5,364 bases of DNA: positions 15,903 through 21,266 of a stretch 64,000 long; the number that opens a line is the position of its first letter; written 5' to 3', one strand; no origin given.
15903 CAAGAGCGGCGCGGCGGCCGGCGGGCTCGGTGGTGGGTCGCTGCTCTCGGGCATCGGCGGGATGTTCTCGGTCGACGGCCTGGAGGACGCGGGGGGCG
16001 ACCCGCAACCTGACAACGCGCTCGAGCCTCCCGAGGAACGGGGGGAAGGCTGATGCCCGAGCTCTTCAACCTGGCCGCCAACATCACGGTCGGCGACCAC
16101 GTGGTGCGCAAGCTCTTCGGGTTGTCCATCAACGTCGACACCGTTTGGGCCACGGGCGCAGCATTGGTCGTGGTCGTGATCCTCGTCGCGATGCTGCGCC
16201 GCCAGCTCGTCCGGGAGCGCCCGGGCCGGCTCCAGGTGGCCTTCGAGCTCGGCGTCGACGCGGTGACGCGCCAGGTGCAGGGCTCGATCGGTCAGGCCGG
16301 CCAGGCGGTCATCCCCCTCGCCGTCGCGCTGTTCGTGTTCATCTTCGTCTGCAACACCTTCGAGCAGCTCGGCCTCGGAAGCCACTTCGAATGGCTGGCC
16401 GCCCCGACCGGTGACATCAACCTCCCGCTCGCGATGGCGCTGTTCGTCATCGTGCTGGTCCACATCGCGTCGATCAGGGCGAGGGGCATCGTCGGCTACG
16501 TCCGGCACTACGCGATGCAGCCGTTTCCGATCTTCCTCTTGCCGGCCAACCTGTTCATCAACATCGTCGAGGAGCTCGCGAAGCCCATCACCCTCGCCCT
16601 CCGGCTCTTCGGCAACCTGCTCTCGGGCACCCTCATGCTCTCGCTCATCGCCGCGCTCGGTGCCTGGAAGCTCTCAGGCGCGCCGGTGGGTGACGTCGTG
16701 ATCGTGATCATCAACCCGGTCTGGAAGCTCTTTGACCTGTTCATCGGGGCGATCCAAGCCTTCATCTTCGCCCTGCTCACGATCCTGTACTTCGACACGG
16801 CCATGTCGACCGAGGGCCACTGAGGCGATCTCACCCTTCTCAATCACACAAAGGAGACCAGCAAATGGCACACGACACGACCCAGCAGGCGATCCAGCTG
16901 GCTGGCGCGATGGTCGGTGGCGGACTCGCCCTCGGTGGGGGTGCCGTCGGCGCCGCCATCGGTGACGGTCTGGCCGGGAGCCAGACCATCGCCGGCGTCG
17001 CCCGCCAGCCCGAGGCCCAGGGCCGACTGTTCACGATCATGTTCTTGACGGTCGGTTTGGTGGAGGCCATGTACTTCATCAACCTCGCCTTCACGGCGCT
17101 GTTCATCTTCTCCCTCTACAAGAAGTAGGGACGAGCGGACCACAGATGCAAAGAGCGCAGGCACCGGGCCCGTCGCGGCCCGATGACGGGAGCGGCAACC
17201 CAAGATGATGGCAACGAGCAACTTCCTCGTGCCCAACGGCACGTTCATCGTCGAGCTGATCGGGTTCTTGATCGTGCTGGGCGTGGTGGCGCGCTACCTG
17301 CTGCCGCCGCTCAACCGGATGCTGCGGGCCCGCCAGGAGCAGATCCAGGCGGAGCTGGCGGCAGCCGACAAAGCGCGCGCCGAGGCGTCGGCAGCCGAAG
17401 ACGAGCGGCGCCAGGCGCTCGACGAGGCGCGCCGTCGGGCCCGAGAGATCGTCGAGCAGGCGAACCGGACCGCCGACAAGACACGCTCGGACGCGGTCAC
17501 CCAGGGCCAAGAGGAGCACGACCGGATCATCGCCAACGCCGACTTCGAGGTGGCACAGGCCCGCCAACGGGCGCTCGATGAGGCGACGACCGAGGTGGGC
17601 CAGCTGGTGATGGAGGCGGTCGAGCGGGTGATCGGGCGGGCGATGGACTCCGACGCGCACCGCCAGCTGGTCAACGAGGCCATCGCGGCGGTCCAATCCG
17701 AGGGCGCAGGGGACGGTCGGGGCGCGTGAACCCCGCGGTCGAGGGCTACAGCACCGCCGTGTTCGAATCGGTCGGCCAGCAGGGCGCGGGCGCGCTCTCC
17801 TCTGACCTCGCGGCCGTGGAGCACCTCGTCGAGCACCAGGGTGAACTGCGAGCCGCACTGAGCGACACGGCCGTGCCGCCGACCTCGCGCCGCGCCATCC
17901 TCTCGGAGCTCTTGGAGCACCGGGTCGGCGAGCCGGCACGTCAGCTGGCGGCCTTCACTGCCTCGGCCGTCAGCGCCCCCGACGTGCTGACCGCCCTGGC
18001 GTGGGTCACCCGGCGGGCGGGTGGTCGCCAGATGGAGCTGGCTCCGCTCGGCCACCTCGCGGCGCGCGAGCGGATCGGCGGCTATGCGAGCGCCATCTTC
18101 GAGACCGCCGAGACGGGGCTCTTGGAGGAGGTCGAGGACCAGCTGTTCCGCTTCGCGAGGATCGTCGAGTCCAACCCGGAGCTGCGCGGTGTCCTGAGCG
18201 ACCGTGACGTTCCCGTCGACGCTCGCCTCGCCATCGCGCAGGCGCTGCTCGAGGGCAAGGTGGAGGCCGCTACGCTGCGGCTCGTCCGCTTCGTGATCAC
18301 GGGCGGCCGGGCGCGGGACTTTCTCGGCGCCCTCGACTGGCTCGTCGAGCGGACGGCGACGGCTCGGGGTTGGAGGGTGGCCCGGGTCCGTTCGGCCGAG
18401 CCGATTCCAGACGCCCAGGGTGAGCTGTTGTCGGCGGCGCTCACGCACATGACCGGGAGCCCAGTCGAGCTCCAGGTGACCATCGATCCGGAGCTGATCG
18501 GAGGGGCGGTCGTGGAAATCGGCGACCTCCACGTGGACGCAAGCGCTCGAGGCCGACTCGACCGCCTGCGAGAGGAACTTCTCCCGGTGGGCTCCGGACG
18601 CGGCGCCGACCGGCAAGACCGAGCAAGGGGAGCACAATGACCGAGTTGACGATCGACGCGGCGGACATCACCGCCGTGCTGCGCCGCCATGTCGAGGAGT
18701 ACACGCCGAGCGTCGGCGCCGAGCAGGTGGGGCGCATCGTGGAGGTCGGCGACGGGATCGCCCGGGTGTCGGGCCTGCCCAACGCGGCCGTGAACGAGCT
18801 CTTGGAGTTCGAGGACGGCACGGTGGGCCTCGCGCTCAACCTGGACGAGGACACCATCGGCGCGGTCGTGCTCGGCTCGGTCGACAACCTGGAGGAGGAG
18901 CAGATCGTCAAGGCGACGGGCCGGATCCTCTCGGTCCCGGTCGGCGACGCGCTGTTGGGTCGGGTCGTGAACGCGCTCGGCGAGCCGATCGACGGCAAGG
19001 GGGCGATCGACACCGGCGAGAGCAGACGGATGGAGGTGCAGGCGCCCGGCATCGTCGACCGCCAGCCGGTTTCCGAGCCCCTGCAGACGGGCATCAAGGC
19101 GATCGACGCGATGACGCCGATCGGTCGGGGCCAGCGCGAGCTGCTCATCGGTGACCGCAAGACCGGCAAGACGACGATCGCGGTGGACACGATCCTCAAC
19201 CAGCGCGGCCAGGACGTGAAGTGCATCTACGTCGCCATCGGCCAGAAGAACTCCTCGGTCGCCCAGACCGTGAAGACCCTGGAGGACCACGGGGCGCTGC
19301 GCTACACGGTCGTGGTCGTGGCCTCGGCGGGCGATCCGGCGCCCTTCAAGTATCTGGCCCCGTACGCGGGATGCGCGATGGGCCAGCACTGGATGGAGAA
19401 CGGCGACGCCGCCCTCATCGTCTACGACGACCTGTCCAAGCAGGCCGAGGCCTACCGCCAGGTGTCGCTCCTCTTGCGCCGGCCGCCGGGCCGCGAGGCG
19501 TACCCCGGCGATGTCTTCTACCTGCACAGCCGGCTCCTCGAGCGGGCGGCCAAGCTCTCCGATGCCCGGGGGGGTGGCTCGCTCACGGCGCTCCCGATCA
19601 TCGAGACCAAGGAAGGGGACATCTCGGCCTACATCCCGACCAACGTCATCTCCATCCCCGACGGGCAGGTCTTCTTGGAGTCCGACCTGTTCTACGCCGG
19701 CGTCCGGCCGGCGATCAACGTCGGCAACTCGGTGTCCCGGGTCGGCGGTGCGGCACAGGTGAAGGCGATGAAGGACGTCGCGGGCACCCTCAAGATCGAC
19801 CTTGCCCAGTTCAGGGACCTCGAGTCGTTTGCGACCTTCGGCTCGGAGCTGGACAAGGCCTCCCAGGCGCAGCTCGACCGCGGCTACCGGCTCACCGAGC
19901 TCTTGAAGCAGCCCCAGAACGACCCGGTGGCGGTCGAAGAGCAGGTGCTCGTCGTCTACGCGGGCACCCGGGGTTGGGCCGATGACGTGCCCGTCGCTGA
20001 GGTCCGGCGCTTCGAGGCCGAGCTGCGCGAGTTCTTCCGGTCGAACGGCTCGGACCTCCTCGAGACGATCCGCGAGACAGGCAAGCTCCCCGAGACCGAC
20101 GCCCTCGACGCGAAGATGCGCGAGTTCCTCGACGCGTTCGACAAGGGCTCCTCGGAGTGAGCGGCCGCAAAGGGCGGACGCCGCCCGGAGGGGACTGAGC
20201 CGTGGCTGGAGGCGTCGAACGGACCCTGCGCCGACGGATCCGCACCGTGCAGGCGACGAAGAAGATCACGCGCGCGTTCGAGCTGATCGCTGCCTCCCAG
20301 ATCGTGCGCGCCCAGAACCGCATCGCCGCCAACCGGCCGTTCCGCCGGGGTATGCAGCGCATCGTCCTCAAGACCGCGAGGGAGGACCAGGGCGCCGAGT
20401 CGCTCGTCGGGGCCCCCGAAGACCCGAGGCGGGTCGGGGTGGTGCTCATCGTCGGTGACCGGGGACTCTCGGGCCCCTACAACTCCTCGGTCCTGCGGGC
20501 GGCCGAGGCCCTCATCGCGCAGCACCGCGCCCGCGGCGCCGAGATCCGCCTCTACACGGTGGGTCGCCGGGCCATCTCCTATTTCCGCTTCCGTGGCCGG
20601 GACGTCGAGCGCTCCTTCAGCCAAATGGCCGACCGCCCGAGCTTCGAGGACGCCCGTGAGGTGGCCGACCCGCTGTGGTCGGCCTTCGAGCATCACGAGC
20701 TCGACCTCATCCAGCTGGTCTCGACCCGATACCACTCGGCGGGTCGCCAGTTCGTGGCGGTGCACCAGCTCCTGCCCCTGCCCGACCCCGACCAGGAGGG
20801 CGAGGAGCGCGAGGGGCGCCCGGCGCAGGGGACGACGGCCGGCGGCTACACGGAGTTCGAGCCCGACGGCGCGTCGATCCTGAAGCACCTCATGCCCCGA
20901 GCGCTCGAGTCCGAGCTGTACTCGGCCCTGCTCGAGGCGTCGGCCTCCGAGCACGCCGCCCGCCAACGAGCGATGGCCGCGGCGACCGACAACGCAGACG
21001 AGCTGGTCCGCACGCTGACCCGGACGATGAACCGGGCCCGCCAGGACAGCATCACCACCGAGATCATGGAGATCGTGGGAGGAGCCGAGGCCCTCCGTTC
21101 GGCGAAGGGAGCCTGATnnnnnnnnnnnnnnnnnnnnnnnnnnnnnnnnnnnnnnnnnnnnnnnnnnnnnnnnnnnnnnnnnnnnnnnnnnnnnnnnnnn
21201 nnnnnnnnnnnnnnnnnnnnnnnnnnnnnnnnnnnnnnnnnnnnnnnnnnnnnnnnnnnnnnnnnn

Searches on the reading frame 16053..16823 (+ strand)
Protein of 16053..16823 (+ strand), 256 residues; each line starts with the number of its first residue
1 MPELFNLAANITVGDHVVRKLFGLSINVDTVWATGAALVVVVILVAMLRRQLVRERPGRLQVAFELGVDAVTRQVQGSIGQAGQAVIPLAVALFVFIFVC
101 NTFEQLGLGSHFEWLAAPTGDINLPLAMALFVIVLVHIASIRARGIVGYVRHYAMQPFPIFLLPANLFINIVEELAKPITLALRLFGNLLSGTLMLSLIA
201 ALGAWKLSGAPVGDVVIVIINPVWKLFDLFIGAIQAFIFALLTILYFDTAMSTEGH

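Call 62: search_protein_families(library=ncbifam, proteins=[window:16053-16823:+], max_evalue=1e-12)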
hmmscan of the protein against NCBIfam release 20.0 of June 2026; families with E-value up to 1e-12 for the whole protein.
window:16053-16823:+ (256 aa): 12 families
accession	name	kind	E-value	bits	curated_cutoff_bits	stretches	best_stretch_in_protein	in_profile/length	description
NF004477.0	PRK05815.1-1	equivalog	2e-44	152.1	280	1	25-251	38-265/268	F0F1 ATP synthase subunit A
NF004479.0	PRK05815.1-4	equivalog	8.9e-43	146.3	268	1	18-252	7-235/238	F0F1 ATP synthase subunit A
TIGR01131.1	ATP_synt_6_or_A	equivalog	2.6e-40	138.7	102.6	1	29-250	16-226/227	F0F1 ATP synthase subunit A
NF004486.0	PRK05815.3-4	equivalog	8.2e-33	114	272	1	26-251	23-223/224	F0F1 ATP synthase subunit A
NF004481.0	PRK05815.2-3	equivalog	4.3e-31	108.3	227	1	15-254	7-221/225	F0F1 ATP synthase subunit A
NF004482.0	PRK05815.2-4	equivalog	5.5e-31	108.2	225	1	28-253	31-250/252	F0F1 ATP synthase subunit A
NF004484.0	PRK05815.3-2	equivalog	6.8e-31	107.8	234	1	20-247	11-220/226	F0F1 ATP synthase subunit A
NF009955.0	PRK13421.1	equivalog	6.3e-26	91.3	302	1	29-253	21-219/231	F0F1 ATP synthase subunit A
NF009954.0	PRK13420.1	equivalog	3.3e-25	89.1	272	1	15-253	8-219/229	F0F1 ATP synthase subunit A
NF009953.0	PRK13419.1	equivalog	2.4e-23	83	460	1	28-256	113-335/346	F0F1 ATP synthase subunit A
TIGR03306.1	altF1_A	exception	2.1e-22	79.8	302.1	1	26-250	16-215/217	alternate F1F0 ATPase, F0 subunit A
NF004485.0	PRK05815.3-3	equivalog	1.7e-21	76.9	249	1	38-253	36-254/281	F0F1 ATP synthase subunit A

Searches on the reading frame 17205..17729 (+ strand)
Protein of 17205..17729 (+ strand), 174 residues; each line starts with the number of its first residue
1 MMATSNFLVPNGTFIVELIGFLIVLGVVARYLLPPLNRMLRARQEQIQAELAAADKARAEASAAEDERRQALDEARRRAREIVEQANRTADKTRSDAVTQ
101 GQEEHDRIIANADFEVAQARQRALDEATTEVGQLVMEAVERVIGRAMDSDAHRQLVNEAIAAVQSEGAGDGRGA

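Call 62: search_protein_families(library=ncbifam, proteins=[window:17205-17729:+], max_evalue=1e-12)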
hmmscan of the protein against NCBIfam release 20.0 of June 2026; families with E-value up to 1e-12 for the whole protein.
window:17205-17729:+ (174 aa): 15 families
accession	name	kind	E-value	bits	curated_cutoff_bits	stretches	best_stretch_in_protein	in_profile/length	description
NF004412.0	PRK05759.1-3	equivalog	2.8e-32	112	156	1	4-165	19-182/185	F0F1 ATP synthase subunit B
TIGR01144.1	ATP_synt_b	equivalog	8.8e-30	103.5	65.5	1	18-162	2-146/147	F0F1 ATP synthase subunit B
NF004411.0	PRK05759.1-2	equivalog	2e-29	102.7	131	1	11-161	4-154/156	F0F1 ATP synthase subunit B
NF004413.0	PRK05759.1-4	equivalog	3.2e-26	92.3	197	1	11-162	4-155/156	F0F1 ATP synthase subunit B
NF011042.0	PRK14472.1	equivalog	1.2e-22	80.8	198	1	6-163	12-170/175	F0F1 ATP synthase subunit B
NF009992.0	PRK13461.1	equivalog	2e-22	79.5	127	1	13-163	7-157/159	F0F1 ATP synthase subunit B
NF011043.0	PRK14473.1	equivalog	1.1e-19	70.9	168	1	12-164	9-161/164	F0F1 ATP synthase subunit B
NF011041.0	PRK14471.1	equivalog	2.3e-18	66.7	200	1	12-164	9-162/164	F0F1 ATP synthase subunit B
NF009987.0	PRK13453.1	equivalog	2.2e-17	63.3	172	1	9-160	16-167/173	F0F1 ATP synthase subunit B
NF005606.0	PRK07352.1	equivalog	5.3e-17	62.1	137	1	17-164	26-173/175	F0F1 ATP synthase subunit B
NF009961.0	PRK13428.1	equivalog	2.3e-16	60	328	1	13-150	3-139/445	F0F1 ATP synthase subunit B/delta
NF005607.0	PRK07353.1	equivalog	4.7e-15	55.7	131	1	11-145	20-154/155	F0F1 ATP synthase subunit B'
NF004872.0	PRK06231.1-2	equivalog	3.6e-13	50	304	1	14-160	48-194/198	F0F1 ATP synthase subunit B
NF011044.0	PRK14474.1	equivalog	4.5e-13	49.2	339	1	13-164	7-158/258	F0F1 ATP synthase subunit B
TIGR03321.1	alt_F1F0_F0_B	exception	9.7e-13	48.5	224.7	0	13-164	7-158/246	alternate F1F0 ATPase, F0 subunit B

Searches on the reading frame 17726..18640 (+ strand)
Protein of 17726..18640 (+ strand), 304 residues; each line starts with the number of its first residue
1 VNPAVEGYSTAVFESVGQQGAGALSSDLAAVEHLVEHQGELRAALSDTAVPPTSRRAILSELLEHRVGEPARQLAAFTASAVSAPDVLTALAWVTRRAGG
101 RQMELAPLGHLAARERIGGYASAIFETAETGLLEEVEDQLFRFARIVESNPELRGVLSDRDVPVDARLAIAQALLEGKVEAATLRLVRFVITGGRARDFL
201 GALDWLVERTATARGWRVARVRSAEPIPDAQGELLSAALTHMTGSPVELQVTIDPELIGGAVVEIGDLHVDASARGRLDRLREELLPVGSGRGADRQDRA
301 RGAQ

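Call 62: search_protein_families(library=ncbifam, proteins=[window:17726-18640:+], max_evalue=1e-12)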
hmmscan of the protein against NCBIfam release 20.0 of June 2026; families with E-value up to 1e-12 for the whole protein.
window:17726-18640:+ (304 aa): 7 families
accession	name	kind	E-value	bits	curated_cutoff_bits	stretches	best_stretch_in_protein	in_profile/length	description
NF009967.0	PRK13430.1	equivalog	1.3e-51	175.5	200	1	122-285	106-269/271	F0F1 ATP synthase subunit delta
NF009961.0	PRK13428.1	equivalog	2.1e-33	116.2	328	1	123-285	278-443/445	F0F1 ATP synthase subunit B/delta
NF004406.0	PRK05758.3-2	equivalog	1.7e-25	90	172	1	118-283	13-180/186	F0F1 ATP synthase subunit delta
TIGR01145.1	ATP_synt_delta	equivalog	7e-23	81.7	57.5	1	120-285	5-172/172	ATP synthase F1 subunit delta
NF004402.0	PRK05758.2-2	equivalog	1.5e-20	74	115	1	120-285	11-177/179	F0F1 ATP synthase subunit delta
NF004403.0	PRK05758.2-4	equivalog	1.6e-20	73.9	148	1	120-286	10-177/180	F0F1 ATP synthase subunit delta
NF009964.0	PRK13429.1-3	equivalog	1.8e-15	57.3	154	1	120-285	10-176/180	F0F1 ATP synthase subunit delta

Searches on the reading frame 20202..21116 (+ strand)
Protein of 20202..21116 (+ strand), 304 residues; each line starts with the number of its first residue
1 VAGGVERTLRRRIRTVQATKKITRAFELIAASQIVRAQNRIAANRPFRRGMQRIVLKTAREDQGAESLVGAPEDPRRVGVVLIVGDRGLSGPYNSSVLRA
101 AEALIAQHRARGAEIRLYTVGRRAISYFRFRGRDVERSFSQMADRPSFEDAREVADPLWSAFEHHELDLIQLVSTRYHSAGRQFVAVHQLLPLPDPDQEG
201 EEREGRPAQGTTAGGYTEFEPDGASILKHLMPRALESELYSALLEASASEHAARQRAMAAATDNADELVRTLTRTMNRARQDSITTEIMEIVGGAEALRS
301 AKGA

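Call 62: search_protein_families(library=ncbifam, proteins=[window:20202-21116:+], max_evalue=1e-12)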
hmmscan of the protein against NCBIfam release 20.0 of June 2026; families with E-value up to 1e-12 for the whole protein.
window:20202-21116:+ (304 aa): 13 families
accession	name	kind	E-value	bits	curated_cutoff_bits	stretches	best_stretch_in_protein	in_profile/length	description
NF004145.0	PRK05621.1-2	equivalog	7.4e-92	308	317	1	7-301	5-305/306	F0F1 ATP synthase subunit gamma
TIGR01146.1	ATPsyn_F1gamma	equivalog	9.2e-83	278.3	194.45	1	7-298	5-286/286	ATP synthase F1 subunit gamma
NF009960.0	PRK13427.1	equivalog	7.3e-69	232.4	432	1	6-298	4-288/289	F0F1 ATP synthase subunit gamma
NF010709.0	PRK14111.1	equivalog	5.6e-66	222.9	425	1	6-299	4-289/290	F0F1 ATP synthase subunit gamma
NF004146.0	PRK05621.1-4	equivalog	1.9e-65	221.2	342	1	8-298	6-296/296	F0F1 ATP synthase subunit gamma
NF004144.0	PRK05621.1-1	equivalog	5.4e-62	209.8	372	1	6-297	4-286/287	F0F1 ATP synthase subunit gamma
NF009959.0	PRK13426.1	equivalog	1.5e-57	195.4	394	1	9-297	7-290/291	F0F1 ATP synthase subunit gamma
NF009957.0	PRK13424.1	equivalog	1.1e-56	192.2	436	1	9-299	7-290/291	F0F1 ATP synthase subunit gamma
NF004147.0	PRK05621.2-1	equivalog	2.1e-54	185.3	382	1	8-298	7-292/293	F0F1 ATP synthase subunit gamma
NF009958.0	PRK13425.1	equivalog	8.2e-54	183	501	1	7-299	5-291/292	F0F1 ATP synthase subunit gamma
NF010708.0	PRK14110.1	equivalog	5.3e-50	170.5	445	1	6-298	6-290/291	F0F1 ATP synthase subunit gamma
NF009956.0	PRK13422.1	equivalog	1.4e-25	90.3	582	1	7-297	5-297/298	F0F1 ATP synthase subunit gamma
TIGR03323.1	alt_F1F0_F1_gam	exception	2.4e-19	69.8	282.35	1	9-298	1-285/285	alternate F1F0 ATPase, F1 subunit gamma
